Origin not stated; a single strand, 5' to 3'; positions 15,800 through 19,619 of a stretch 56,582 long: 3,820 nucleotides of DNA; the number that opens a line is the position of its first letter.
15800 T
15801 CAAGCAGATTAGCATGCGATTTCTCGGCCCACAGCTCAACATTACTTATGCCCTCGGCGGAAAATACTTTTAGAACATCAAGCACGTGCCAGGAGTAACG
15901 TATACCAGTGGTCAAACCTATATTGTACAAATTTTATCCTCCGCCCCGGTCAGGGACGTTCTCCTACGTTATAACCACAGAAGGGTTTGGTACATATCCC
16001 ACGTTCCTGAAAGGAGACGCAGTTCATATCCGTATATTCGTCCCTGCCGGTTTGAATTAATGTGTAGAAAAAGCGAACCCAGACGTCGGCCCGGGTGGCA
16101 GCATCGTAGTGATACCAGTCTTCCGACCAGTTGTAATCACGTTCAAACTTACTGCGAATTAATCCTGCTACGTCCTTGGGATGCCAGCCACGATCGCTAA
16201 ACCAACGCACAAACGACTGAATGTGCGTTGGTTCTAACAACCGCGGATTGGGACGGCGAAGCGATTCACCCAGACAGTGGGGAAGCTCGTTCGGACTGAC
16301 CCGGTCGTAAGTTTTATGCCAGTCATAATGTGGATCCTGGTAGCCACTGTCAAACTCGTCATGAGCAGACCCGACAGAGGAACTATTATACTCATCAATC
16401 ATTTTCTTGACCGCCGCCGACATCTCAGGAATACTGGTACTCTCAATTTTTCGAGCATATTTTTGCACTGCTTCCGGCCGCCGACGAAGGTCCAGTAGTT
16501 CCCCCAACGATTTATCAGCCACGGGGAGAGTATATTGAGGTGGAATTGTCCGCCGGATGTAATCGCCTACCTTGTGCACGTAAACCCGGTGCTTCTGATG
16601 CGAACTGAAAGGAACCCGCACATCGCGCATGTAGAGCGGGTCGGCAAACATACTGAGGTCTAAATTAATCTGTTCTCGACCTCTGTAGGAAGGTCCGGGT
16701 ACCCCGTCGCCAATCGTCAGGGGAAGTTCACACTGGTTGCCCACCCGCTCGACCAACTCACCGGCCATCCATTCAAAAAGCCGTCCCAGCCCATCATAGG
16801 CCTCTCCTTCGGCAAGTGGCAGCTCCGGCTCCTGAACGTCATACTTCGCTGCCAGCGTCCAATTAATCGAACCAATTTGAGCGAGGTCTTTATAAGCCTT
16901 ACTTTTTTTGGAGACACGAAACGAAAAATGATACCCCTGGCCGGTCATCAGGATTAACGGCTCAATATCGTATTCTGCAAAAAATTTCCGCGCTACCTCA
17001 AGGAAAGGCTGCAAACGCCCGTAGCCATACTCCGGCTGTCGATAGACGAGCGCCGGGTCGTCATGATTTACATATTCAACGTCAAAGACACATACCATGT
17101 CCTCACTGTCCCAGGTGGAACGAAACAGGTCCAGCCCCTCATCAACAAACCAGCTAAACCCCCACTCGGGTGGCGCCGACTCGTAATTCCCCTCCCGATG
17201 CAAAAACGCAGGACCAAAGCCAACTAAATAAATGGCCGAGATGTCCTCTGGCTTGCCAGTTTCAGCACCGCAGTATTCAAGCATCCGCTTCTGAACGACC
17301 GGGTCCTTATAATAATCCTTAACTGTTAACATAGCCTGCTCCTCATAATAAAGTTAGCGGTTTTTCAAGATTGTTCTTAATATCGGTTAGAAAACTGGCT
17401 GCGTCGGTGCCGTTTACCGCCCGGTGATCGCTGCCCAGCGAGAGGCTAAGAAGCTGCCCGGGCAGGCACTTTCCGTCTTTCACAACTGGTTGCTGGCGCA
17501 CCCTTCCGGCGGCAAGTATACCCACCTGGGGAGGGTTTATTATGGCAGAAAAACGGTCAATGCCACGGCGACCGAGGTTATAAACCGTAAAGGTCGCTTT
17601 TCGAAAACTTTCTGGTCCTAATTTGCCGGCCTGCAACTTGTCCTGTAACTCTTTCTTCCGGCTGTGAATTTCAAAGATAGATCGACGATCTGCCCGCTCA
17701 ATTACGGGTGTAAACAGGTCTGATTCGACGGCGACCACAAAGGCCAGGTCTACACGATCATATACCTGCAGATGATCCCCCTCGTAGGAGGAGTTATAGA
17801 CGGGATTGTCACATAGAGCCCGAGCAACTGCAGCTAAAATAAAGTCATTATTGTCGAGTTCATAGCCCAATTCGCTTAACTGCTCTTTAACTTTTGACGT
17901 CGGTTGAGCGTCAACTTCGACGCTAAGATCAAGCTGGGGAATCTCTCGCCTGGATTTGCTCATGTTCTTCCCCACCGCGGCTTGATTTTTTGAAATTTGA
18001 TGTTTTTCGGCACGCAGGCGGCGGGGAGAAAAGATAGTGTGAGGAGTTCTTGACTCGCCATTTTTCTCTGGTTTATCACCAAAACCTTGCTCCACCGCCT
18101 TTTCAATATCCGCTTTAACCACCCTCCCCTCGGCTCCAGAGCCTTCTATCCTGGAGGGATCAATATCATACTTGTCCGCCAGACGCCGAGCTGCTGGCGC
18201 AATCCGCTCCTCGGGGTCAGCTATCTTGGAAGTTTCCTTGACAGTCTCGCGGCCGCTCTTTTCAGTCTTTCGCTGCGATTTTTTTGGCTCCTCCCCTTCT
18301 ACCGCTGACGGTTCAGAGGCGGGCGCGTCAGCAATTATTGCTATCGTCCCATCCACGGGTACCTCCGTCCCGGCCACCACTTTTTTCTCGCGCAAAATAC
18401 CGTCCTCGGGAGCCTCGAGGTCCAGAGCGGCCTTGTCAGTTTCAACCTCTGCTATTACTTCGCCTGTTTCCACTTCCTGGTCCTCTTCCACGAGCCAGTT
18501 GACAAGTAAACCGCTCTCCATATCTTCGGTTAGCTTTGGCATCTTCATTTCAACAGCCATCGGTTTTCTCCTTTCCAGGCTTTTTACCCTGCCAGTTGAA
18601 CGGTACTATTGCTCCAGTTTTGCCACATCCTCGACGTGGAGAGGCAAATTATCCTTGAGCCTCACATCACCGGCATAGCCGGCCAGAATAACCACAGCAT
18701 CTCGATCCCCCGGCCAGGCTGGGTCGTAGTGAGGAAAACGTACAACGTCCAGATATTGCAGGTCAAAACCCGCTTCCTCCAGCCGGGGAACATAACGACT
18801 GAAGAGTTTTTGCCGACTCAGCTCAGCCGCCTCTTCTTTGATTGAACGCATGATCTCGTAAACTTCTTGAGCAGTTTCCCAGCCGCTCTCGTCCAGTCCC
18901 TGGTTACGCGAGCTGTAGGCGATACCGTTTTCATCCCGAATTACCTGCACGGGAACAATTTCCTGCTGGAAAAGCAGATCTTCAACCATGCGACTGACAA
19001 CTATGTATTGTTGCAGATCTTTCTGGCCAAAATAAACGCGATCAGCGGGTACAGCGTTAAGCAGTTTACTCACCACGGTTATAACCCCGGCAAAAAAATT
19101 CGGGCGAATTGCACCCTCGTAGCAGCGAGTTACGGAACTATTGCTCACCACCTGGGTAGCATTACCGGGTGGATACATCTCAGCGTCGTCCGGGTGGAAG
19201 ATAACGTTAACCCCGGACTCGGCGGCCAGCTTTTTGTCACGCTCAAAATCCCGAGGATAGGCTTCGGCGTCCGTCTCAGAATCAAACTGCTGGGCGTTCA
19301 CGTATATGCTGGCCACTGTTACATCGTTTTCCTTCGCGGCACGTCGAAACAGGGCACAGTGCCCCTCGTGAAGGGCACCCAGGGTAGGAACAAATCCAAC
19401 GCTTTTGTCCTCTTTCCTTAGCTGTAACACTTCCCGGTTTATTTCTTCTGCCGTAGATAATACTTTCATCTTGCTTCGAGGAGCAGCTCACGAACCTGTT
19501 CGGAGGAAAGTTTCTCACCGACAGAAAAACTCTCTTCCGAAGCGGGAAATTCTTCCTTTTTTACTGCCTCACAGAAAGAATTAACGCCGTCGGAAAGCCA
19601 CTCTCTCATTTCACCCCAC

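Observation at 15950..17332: Single-chain PriS-like primase with a PriL-CTD-like four-cysteine domain in a bacterial metabolic operon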

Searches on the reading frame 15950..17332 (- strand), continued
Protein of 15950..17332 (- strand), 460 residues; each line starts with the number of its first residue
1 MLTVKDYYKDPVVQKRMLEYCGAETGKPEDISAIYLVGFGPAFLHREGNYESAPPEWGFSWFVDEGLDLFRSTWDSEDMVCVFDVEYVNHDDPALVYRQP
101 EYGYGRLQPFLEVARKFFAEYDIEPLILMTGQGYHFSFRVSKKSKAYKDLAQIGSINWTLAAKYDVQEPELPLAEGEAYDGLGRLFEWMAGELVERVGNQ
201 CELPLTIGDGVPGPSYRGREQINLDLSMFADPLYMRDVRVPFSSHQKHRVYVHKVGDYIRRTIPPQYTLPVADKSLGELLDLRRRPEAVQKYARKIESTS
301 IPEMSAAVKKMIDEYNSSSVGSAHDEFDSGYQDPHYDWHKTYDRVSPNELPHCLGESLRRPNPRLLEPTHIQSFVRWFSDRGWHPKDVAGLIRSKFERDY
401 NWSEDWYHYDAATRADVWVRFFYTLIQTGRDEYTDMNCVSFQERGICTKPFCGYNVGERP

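Call 72: search_protein_families(library=pfam, proteins=[P0009, P0017, P0028, P0039, P0048, P0057, P0068, P0085, P0094, P0108], max_evalue=1)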
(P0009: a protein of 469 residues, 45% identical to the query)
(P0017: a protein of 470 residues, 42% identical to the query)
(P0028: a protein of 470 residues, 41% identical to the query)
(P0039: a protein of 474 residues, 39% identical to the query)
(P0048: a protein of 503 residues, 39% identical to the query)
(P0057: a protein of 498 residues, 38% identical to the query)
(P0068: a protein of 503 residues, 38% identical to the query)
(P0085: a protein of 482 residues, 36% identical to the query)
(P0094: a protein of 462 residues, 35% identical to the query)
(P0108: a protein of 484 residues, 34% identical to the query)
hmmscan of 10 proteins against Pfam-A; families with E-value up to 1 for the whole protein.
P0009 (469 aa): 1 family
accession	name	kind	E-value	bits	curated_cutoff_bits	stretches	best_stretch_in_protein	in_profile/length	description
PF21273.3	SNX17-27-31_F1_FERM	-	0.25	11.7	26.7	1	73-131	17-76/90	Sortin nexin 17/27/31, FERM domain, F1 lobe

P0017 (470 aa): 2 families
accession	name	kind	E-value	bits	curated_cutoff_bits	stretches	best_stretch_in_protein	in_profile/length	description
PF03055.21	RPE65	-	0.011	15.3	27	1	148-191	10-53/469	Retinal pigment epithelial membrane protein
PF04104.19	DNA_primase_lrg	-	0.12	12.2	22.4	1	317-404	71-157/266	Eukaryotic and archaeal DNA primase, large subunit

P0028 (470 aa): 0 families

P0039 (474 aa): 0 families

P0048 (503 aa): 1 family
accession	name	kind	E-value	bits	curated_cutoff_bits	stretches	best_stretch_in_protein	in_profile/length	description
PF08886.16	GshA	-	0.25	10.3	25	1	45-111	163-228/402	Glutamate-cysteine ligase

P0057 (498 aa): 1 family
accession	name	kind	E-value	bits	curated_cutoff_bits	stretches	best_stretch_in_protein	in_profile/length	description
PF20383.3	DUF6678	-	0.33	11.5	24.5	0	76-137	47-107/122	Family of unknown function (DUF6678)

P0068 (503 aa): 0 families

P0085 (482 aa): 0 families

P0094 (462 aa): 0 families

P0108 (484 aa): 2 families
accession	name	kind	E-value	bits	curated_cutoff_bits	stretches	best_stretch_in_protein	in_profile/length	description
PF07295.17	DUF1451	-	0.036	14.7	26.1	1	279-346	9-75/146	Zinc-ribbon containing domain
PF04104.19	DNA_primase_lrg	-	0.092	12.5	22.4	1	283-357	44-118/266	Eukaryotic and archaeal DNA primase, large subunit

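Call 76: search_dna_similar(query=window:15953-17332:-, collection=phages, mode=protein, max_evalue=0.001, max_rows=10)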
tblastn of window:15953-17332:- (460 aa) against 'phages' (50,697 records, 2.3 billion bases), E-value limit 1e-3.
No match.

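Call 77: search_dna_similar(query=window:15953-17332:-, collection=plasmids, mode=protein, max_evalue=0.001, max_rows=10)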
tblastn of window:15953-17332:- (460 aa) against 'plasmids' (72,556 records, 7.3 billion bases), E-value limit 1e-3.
No match.

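Call 78: find_related_loci(query=A1, collection=viral_contigs, flank=3000)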
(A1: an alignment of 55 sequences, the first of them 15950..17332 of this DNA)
Query A1 (460 aa) in viral_contigs; peptide patterns used: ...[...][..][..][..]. (x = any residue, [..] = any of these).
23 stretches matched a pattern, but none encodes a relative of the query by tblastn (E <= 1e-3).

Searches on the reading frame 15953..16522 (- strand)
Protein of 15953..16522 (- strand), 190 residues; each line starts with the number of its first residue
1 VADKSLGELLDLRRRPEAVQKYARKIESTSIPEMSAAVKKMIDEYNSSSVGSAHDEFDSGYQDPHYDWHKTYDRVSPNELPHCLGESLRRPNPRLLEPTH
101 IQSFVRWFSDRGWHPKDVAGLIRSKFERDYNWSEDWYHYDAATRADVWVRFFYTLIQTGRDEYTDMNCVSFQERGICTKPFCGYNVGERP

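Call 38: predict_structure(alignment_id=A2)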
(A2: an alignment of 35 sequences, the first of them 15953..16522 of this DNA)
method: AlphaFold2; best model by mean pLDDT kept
length: 190 residues; sequences in the alignment: 35
mean_pLDDT: 88.2   pTM: 0.76
mean pLDDT of the five models: 88.2, 86.6, 86.2, 85.7, 85.7
residues with pLDDT >= 90: 101; 70-90: 78; 50-70: 11; < 50: 0
segments of 3 or more residues with pLDDT < 50: none
pLDDT, mean of each block of 10 residues (from residue 1): 80 89 81 87 97 97 94 94 91 89 92 96 91 76 92 95 82 85 70
secondary structure, 60 per line:
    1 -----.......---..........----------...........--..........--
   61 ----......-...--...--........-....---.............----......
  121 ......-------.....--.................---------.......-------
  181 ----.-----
elements in order: H6-12 H16-25 H36-46 H49-58 H65-70 H82-89 H91-94 H98-110 H115-126 H134-138 H141-157 H168-173

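Call 40: fold_search(model_id=the predicted structure, library=pdb)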
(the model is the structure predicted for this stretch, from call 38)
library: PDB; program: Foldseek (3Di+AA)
matches with E <= 10: 21; with E <= 0.001: 0
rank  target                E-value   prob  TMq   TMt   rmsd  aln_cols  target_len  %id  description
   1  8r6r_F                2.6e+00  0.04  0.14  0.09  22.1       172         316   16  Mycobacterium smegnatis RNA polymerase RP2-like transcription initiation complex with SigmaA, RbpA and open promoter D (released 2024-10-02)
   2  6bzo_F                3.7e+00  0.04  0.15  0.10  22.2       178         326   17  Mtb RNAP Holo/RbpA/Fidaxomicin/upstream fork DNA (released 2018-03-28)
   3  9c7j_C                3.7e+00  0.03  0.14  0.10  20.7       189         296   13  Crystal structure of caryolan-1-ol synthase complexed with 2-fluorofarnesyl diphosphate (released 2024-11-06)
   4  4tvq_B                3.9e+00  0.06  0.19  0.20  15.7       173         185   12  CCM3 in complex with CCM2 LD-like motif (released 2015-03-25)
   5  9a58_A                5.0e+00  0.04  0.16  0.10  20.1       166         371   11  Integrative model of SIGA-RPOC by crosslinking MS and deep learning (released 2024-09-18)
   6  8hki_g                6.7e+00  0.02  0.15  0.13  14.5       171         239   16  Human TRiC open state (released 2023-12-13)
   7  8q3i_F                7.4e+00  0.02  0.15  0.14  22.6       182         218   18  Mycobacterium smegmatis RNA polymerase in complex with HelD, SigA and RbpA in State I (released 2024-08-14)
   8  1ymt_A                7.8e+00  0.02  0.14  0.12  19.1       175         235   13  Mouse SF-1 LBD (released 2005-03-15)
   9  5vi5_F                7.8e+00  0.02  0.15  0.10  17.9       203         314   13  Structure of Mycobacterium smegmatis transcription initiation complex with a full transcription bubble (released 2017-07-26)
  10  9e85_F                7.8e+00  0.02  0.13  0.09  17.1       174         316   14  De Novo Mycobacterium tuberculosis transcription initiation promoter complex with 6-mer RNA and closed Beta' clamp (RN (released 2025-10-01)
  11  4ki2_B                8.6e+00  0.02  0.18  0.15  20.6       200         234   14  Crystallographic analysis of an RNA-polymerase sigma-subunit fragment complexed with -10 promoter element ssDNA (released 2013-09-04)
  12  5eat                  8.6e+00  0.02  0.16  0.08  12.8       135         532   15  5-EPI-ARISTOLOCHENE SYNTHASE FROM NICOTIANA TABACUM WITH SUBSTRATE ANALOG FARNESYL HYDROXYPHOSPHONATE (released 1997-11-12)
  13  6tnn_I                9.0e+00  0.02  0.13  0.17  15.7       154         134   10  Mini-RNase III (Mini-III) bound to 50S ribosome with precursor 23S rRNA (released 2020-09-30)
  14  7spt                  9.0e+00  0.01  0.12  0.06  20.9       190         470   10  Crystal structure of exofacial state human glucose transporter GLUT3 (released 2022-05-18)
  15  9aam_MODEL_1_B        9.4e+00  0.07  0.30  0.20  15.6       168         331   10  Integrated Structure of pRN1 DNA Primase in Complex with the First Two Base Pairs  (released 2026-03-25)
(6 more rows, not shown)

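Call 83: search_solved_structures(query=A2, max_evalue=10)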
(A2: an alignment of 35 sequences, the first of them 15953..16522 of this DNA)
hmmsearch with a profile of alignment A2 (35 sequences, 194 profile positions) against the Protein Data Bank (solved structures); distinct sequences matched with E-value up to 10: 7.
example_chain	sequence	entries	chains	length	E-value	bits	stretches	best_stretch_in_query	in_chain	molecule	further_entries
4hfx_A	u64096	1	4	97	0.38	13.2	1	41-76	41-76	Transcription elongation factor B polypeptide 3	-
8t0u_A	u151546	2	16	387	1.5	11.3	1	110-137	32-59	FMNH(2)-dependent dimethylsulfone monooxygenase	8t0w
6kke_A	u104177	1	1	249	1.6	11.2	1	39-86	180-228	Thyroid hormone receptor beta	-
1a0g_A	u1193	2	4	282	1.9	10.9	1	7-63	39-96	D-AMINO ACID AMINOTRANSFERASE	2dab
3lqs_A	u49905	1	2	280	1.9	10.9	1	7-63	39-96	D-alanine aminotransferase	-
1daa_A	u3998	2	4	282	2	10.9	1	7-63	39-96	D-AMINO ACID AMINOTRANSFERASE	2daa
1g2w_A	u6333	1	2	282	2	10.9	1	7-63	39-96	D-ALANINE AMINOTRANSFERASE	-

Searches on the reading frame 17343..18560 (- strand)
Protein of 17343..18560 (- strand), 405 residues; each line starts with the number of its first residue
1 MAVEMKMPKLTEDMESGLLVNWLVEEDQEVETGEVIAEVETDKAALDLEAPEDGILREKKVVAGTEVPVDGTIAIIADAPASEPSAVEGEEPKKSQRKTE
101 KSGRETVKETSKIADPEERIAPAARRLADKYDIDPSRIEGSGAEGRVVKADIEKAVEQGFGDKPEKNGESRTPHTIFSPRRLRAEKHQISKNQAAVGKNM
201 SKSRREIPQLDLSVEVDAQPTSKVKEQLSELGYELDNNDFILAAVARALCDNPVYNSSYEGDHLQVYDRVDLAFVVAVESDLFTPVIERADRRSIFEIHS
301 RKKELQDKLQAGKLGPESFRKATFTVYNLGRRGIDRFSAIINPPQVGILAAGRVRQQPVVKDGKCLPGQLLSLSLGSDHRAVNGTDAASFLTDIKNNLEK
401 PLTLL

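Call 5: search_protein_families(library=pfam, proteins=[window:17343-18560:-], max_evalue=0.01)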
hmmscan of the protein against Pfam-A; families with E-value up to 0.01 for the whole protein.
window:17343-18560:- (405 aa): 4 families
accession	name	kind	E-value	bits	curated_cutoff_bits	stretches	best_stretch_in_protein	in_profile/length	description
PF00198.28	2-oxoacid_dh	-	1.4e-58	198.5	23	1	185-405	5-231/232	2-oxoacid dehydrogenases acyltransferase (catalytic domain)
PF00364.28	Biotin_lipoyl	-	8.9e-15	54.7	22.1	1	4-76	2-73/73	Biotin-requiring enzyme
PF02817.22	E3_binding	-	7.4e-11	42.5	23.7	1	120-153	3-36/36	e3 binding domain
PF13533.13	Biotin_lipoyl_2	-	0.00011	22.3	29.8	1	16-39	8-31/32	Biotin-lipoyl like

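Call 6: search_protein_families(library=ncbifam, proteins=[window:17343-18560:-], max_evalue=0.01)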
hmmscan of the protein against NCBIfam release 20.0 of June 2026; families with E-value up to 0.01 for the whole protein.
window:17343-18560:- (405 aa): 13 families
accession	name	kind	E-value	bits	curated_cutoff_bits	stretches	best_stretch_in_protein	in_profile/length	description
TIGR01349.1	PDHac_trf_mito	equivalog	4e-81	273.4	445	1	5-405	2-436/437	pyruvate dehydrogenase complex dihydrolipoamide acetyltransferase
NF008814.0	PRK11854.1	equivalog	1.3e-60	205.6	722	1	3-400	208-631/637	pyruvate dehydrogenase complex dihydrolipoyllysine-residue acetyltransferase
NF004309.0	PRK05704.1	equivalog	1.4e-59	202.5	449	1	1-405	1-405/408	2-oxoglutarate dehydrogenase complex dihydrolipoyllysine-residue succinyltransferase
TIGR01347.1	sucB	equivalog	1.3e-54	186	378.65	1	3-405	1-401/404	dihydrolipoyllysine-residue succinyltransferase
TIGR01348.1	PDHac_trf_long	equivalog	5.4e-48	163.9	552.1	1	4-404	157-585/587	dihydrolipoyllysine-residue acetyltransferase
TIGR02927.1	SucB_Actino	equivalog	6.5e-43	147.4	423.45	2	82-400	230-570/579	2-oxoglutarate dehydrogenase, E2 component, dihydrolipoamide succinyltransferase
NF011416.0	PRK14843.1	equivalog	2.7e-37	128.5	429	2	196-405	130-346/347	dihydrolipoamide acetyltransferase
NF008815.0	PRK11857.1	equivalog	3.1e-30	105.7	378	1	120-402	6-303/308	dihydrolipoamide acetyltransferase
NF011457.0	PRK14875.1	equivalog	8.1e-25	87.6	307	1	2-153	3-123/372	acetoin dehydrogenase dihydrolipoyllysine-residue acetyltransferase subunit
NF008854.0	PRK11892.1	equivalog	5.9e-19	68.1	454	1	1-125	1-125/464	pyruvate dehydrogenase complex E1 component subunit beta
NF008907.0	PRK12270.1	equivalog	8.4e-06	23.8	878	1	106-398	54-361/1241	multifunctional oxoglutarate decarboxylase/oxoglutarate dehydrogenase thiamine pyrophosphate-binding subunit/dihydrolipoyllysine-residue suc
TIGR01108.1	oadA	equivalog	0.0018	16.8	756.5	1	16-71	525-580/582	sodium-extruding oxaloacetate decarboxylase subunit alpha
NF006761.0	PRK09282.1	domain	0.0057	15.2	402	1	13-76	527-589/591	pyruvate carboxylase subunit B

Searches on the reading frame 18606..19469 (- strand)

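Call 5: search_protein_families(library=pfam, proteins=[window:18606-19469:-], max_evalue=0.01)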
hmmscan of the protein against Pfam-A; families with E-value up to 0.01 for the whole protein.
window:18606-19469:- (287 aa): 1 family
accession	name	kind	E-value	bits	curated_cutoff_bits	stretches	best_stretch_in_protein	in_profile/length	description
PF02569.21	Pantoate_ligase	-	4.7e-81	272.3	20.7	1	2-275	1-267/268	Pantoate-beta-alanine ligase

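Call 6: search_protein_families(library=ncbifam, proteins=[window:18606-19469:-], max_evalue=0.01)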
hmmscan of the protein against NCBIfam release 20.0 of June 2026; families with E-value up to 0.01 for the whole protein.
window:18606-19469:- (287 aa): 3 families
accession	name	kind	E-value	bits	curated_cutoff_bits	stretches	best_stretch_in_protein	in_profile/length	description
TIGR00018.1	panC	equivalog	3.5e-77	259.2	212.75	1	1-275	1-280/283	pantoate--beta-alanine ligase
NF010004.0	PRK13477.1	equivalog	2.9e-66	224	524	1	1-277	2-281/514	bifunctional pantoate--beta-alanine ligase/(d)CMP kinase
TIGR00125.1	cyt_tran_rel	domain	0.0018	18.5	27.7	1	26-68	4-44/65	adenylyltransferase/cytidyltransferase family protein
